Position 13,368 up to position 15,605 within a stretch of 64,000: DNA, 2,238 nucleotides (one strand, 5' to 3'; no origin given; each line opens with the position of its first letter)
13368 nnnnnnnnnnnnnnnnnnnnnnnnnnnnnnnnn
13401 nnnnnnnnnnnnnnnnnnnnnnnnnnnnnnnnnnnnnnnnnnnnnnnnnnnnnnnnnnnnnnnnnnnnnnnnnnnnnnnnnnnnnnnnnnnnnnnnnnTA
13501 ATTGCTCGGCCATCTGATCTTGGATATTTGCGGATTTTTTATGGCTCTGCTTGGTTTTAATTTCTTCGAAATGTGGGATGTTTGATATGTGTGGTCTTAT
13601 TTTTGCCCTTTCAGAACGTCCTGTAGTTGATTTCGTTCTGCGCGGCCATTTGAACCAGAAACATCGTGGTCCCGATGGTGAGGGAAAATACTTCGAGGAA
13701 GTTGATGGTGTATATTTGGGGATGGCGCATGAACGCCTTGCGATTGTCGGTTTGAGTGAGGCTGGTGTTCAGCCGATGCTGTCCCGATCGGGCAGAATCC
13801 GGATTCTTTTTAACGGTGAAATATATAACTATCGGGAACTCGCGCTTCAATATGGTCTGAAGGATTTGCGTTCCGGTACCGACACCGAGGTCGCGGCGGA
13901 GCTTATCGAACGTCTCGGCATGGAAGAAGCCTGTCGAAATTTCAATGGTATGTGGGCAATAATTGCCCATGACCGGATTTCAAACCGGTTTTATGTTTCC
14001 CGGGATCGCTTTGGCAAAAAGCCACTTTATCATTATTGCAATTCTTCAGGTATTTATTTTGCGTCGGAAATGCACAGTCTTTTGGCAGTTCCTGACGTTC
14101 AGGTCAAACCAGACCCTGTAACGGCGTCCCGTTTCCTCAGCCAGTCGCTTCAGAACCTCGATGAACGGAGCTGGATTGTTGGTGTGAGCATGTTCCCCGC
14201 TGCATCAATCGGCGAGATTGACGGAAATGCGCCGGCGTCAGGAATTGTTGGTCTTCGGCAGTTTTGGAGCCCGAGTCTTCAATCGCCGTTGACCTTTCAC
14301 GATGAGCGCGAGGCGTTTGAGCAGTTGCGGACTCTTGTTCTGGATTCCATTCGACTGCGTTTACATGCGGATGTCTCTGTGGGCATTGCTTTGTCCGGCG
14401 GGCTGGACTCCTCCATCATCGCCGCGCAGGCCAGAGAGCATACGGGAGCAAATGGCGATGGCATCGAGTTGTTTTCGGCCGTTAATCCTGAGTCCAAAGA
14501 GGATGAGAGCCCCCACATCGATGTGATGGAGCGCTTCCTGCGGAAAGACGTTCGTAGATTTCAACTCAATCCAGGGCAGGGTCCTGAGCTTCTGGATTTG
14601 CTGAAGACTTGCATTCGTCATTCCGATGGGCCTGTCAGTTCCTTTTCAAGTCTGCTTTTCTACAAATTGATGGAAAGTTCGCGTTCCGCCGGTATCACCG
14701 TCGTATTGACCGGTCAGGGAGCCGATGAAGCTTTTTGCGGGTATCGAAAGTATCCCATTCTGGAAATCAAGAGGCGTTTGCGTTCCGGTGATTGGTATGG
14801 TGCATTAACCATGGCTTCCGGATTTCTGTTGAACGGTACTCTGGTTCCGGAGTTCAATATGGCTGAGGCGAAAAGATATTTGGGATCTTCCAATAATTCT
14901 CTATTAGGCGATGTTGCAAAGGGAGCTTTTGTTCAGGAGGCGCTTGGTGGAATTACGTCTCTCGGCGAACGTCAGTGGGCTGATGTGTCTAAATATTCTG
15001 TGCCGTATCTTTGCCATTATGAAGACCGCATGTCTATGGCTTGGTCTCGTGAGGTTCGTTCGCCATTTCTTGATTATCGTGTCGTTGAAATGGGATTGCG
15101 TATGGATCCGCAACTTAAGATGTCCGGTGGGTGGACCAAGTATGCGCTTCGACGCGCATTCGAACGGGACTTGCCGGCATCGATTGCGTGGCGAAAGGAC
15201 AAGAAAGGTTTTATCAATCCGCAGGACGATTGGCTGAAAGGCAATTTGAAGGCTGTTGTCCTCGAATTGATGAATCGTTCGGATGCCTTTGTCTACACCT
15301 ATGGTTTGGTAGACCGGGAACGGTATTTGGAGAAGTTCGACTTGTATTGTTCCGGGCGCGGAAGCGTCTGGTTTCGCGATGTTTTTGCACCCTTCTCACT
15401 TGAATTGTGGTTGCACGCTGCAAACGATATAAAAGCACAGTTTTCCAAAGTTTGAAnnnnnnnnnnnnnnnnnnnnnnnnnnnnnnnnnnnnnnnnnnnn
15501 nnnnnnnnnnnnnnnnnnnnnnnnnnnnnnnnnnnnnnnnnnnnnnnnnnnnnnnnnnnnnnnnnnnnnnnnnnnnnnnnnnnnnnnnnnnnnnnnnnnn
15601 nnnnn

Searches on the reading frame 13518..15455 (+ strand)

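Call 39: search_protein_families(library=ncbifam, proteins=[window:13518-15455:+], max_evalue=1e-8)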
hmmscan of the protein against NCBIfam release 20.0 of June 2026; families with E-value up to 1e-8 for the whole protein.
window:13518-15455:+ (645 aa): 7 families
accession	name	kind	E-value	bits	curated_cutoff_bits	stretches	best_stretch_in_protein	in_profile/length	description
TIGR01536.1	asn_synth_AEB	equivalog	3.1e-104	349.8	267.1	1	46-565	26-517/517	asparagine synthase (glutamine-hydrolyzing)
TIGR03108.1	eps_aminotran_1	hypoth_equivalog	1.2e-75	255.5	816.9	2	24-423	1-388/628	XrtA/PEP-CTERM system amidotransferase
TIGR03104.1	trio_amidotrans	equivalog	2.4e-67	227.5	570.1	1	24-590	4-546/589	N-acetylglutaminylglutamine amidotransferase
NF006949.0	PRK09431.1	equivalog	8.3e-63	212.7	499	3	24-191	1-168/554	asparagine synthase B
NF033535.1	lass_lactam_cya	exception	6.3e-55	186.9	525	2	31-407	10-377/668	lasso peptide isopeptide bond-forming cyclase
NF033561.1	macrolact_Ik_Al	subfamily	1.2e-19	70.3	300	1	122-408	59-333/561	albusnodin/ikarugamycin family macrolactam cyclase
NF001484.0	PRK00331.1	subfamily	4.5e-09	35.2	381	0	66-191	66-201/601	isomerizing glutamine--fructose-6-phosphate transaminase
